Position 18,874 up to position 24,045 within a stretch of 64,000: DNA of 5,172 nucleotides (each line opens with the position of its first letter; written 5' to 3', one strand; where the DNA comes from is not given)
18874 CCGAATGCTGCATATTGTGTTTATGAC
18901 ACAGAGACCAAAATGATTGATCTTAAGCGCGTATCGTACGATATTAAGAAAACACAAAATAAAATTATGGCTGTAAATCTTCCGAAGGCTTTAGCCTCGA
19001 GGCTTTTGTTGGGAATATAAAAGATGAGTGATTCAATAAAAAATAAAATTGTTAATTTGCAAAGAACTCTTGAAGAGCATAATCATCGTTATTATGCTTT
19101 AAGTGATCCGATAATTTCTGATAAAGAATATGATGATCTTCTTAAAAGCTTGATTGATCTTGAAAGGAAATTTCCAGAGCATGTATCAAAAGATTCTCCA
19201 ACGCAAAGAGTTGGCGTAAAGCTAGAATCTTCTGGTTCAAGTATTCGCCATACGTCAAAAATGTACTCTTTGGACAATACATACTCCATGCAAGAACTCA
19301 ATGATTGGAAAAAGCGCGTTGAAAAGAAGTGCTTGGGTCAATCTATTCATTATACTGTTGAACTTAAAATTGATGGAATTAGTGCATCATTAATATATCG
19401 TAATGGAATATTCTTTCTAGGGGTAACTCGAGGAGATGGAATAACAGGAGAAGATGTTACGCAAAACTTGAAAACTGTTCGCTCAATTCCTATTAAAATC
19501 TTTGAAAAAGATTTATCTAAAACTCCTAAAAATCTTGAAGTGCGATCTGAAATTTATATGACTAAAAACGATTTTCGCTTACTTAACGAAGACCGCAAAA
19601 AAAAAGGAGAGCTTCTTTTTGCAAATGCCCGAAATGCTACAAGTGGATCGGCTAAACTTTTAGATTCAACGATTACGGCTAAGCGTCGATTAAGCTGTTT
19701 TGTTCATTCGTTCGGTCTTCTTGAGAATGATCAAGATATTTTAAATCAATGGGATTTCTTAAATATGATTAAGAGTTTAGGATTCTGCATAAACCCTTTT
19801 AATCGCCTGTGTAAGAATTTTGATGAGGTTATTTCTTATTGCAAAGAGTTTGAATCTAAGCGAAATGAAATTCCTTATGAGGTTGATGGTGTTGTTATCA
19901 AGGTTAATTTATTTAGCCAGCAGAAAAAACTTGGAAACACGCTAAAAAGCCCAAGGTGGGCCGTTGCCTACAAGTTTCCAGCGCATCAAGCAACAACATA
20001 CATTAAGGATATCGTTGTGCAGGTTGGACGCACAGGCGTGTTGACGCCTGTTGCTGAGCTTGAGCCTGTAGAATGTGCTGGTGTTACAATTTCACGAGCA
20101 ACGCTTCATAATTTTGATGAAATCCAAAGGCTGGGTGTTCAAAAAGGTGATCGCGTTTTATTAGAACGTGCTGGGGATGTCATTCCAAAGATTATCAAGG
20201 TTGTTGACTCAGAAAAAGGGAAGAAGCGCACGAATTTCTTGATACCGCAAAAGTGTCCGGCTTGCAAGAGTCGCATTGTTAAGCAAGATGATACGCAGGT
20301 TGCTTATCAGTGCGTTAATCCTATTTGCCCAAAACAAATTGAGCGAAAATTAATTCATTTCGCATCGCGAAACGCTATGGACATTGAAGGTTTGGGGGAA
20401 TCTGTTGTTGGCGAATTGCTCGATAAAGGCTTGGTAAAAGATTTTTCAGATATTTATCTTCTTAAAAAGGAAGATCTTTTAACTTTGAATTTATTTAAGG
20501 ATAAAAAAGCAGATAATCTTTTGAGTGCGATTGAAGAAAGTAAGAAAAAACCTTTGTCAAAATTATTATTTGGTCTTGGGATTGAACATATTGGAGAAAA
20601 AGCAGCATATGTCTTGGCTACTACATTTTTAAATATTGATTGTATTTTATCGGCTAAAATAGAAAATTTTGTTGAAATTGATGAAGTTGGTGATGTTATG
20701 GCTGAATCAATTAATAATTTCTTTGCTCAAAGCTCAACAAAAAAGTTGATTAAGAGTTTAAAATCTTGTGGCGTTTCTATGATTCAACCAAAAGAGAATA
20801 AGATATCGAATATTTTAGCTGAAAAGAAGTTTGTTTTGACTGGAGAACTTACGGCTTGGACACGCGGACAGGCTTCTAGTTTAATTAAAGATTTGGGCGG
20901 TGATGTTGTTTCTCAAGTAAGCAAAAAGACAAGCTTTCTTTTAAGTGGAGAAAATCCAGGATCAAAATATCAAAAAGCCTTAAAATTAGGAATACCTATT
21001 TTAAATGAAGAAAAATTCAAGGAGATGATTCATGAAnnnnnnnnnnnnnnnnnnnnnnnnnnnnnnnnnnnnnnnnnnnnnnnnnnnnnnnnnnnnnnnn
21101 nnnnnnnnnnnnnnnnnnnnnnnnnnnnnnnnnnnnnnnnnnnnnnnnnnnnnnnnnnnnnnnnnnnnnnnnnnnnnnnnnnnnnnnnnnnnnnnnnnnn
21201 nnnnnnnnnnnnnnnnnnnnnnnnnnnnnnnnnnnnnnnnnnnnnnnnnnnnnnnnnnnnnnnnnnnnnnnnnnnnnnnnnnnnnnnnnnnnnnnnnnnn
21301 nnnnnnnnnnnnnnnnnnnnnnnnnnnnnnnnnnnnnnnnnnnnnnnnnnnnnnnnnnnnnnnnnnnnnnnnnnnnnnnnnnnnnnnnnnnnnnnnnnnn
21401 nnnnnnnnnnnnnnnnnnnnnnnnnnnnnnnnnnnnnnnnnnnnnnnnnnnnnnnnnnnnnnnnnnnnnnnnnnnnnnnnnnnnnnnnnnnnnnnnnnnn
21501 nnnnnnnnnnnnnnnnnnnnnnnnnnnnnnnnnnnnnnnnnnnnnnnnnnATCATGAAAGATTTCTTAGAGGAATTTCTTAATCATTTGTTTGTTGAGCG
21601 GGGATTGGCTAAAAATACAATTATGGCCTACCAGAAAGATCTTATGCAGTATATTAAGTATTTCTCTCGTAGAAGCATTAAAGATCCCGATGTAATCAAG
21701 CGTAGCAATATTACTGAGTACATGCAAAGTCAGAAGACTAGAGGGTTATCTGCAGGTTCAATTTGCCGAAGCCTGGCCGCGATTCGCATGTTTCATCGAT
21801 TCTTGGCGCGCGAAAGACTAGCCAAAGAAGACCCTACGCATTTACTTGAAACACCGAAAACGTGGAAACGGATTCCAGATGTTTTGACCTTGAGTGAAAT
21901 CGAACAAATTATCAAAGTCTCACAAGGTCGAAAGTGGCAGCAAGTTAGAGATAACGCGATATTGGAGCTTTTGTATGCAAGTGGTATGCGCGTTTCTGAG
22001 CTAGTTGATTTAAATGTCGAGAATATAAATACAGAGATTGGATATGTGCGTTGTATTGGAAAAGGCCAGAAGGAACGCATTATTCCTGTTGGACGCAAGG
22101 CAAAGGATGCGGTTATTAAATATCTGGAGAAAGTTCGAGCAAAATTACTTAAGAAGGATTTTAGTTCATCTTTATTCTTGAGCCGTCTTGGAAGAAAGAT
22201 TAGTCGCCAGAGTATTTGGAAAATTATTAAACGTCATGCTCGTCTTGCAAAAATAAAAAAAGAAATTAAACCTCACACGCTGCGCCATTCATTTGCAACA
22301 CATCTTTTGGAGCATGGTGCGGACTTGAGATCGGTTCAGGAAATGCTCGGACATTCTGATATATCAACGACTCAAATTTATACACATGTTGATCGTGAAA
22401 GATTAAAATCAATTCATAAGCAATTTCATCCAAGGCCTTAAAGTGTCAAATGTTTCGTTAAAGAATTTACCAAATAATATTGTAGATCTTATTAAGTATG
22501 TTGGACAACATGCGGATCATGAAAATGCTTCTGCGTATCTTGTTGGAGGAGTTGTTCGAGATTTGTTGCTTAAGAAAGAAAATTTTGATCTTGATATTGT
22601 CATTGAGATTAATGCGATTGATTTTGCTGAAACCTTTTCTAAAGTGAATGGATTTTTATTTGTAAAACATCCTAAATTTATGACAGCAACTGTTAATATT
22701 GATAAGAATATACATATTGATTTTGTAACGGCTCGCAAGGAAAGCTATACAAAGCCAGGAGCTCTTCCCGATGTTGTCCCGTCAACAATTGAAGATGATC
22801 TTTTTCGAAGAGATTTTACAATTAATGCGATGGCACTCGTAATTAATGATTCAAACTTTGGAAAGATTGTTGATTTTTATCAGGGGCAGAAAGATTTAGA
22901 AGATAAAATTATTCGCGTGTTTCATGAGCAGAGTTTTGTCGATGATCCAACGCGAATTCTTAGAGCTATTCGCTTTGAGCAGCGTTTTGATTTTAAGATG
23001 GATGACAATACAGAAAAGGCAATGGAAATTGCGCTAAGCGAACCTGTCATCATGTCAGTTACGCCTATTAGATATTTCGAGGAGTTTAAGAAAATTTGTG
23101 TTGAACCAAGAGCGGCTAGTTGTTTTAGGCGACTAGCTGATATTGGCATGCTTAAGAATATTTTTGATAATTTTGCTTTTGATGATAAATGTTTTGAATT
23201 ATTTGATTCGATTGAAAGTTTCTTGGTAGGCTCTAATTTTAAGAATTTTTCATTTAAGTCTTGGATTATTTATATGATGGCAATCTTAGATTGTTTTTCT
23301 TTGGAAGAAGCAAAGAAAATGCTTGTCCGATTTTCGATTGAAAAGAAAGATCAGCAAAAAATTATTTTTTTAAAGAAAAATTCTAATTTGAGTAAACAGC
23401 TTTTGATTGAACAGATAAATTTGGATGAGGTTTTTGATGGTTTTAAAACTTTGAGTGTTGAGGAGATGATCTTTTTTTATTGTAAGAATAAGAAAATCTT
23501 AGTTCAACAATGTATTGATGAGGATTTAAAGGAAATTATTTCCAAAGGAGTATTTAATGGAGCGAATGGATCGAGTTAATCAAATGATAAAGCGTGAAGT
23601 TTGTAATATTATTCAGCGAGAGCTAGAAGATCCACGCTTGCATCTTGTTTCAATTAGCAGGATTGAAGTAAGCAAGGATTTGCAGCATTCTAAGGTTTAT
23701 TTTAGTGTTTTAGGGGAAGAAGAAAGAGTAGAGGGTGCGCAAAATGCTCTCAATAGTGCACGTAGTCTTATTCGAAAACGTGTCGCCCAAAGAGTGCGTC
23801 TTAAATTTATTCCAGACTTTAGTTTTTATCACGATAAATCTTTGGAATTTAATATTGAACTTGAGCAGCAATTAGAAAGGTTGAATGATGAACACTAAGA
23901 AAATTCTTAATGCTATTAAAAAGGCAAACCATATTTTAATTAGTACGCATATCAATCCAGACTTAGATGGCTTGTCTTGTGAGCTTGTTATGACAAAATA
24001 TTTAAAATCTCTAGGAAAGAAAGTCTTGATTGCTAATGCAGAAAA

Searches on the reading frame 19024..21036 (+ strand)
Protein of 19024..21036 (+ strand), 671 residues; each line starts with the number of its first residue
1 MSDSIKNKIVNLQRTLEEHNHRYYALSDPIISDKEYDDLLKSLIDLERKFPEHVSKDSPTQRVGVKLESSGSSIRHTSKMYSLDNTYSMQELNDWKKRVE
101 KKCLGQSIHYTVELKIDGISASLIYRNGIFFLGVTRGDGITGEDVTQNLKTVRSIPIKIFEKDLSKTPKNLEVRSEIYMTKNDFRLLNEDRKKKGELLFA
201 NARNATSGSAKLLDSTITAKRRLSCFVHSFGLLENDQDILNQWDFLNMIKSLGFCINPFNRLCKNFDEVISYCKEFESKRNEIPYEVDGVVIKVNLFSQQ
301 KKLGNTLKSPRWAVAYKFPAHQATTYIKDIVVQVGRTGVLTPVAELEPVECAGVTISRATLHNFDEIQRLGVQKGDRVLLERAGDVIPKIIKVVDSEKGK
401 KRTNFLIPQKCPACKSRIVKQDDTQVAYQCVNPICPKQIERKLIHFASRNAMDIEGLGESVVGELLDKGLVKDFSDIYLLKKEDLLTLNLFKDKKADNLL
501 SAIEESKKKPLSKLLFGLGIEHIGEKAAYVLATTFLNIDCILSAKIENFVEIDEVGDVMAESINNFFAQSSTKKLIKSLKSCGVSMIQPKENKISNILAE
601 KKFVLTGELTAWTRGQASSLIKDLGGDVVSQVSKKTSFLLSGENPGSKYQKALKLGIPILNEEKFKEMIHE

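Call 66: search_protein_families(library=pfam, proteins=[window:19024-21036:+], max_evalue=0.0001)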
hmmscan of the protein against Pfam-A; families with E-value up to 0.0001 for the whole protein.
window:19024-21036:+ (671 aa): 7 families
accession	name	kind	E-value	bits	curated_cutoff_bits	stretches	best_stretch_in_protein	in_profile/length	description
PF01653.23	DNA_ligase_aden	-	1e-87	294.3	27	1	72-320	5-252/253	NAD-dependent DNA ligase adenylation domain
PF03120.22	DNA_ligase_OB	-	8.2e-33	112.6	32.9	1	324-399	1-76/79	NAD-dependent DNA ligase OB-fold domain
PF12826.13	HHH_2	-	9.9e-20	70.9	27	1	513-576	1-64/64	Helix-hairpin-helix motif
PF00533.33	BRCT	-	6.7e-13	49.1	21.3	1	595-669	3-78/78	BRCA1 C Terminus (BRCT) domain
PF22745.1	Nlig-Ia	-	2.8e-07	31.5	27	1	7-83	4-81/92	DNA ligase-like, N-terminal NAD+-binding domain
PF12738.14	PTCB-BRCT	-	3.2e-07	30.7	22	1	614-661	13-60/63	twin BRCT domain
PF03119.21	DNA_ligase_ZBD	-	2.4e-05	24.6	25.8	1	410-436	1-26/27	NAD-dependent DNA ligase C4 zinc finger domain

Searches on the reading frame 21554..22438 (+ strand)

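Call 66: search_protein_families(library=pfam, proteins=[window:21554-22438:+], max_evalue=0.0001)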
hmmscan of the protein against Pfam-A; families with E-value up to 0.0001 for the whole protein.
window:21554-22438:+ (295 aa): 3 families
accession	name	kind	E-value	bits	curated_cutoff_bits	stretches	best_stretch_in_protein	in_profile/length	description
PF00589.27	Phage_integrase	-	2e-51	174.6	27.1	1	110-282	2-171/172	Phage integrase family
PF02899.23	Phage_int_SAM_1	-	1.3e-19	70.7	22.3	1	5-87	1-82/83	Phage integrase, N-terminal SAM-like domain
PF13495.12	Phage_int_SAM_4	-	3.7e-06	27.7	27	1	4-88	1-82/85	Phage integrase, N-terminal SAM-like domain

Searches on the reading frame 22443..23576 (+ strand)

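Call 66: search_protein_families(library=pfam, proteins=[window:22443-23576:+], max_evalue=0.0001)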
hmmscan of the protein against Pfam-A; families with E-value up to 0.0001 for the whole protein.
window:22443-23576:+ (378 aa): 2 families
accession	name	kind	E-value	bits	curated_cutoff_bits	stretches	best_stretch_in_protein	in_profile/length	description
PF01743.26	PolyA_pol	-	1.8e-29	103.1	23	1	31-158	1-126/126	Poly A polymerase head domain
PF12627.12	PolyA_pol_RNAbd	-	8.5e-08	32.3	22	1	183-244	1-60/64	Probable RNA and SrmB- binding site of polymerase A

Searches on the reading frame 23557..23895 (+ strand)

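Call 66: search_protein_families(library=pfam, proteins=[window:23557-23895:+], max_evalue=0.0001)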
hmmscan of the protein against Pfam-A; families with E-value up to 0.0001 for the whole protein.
window:23557-23895:+ (113 aa): 1 family
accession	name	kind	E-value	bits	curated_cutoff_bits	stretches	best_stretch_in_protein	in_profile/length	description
PF02033.23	RBFA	-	5.5e-30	104.2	34.7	1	3-104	1-103/105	Ribosome-binding factor A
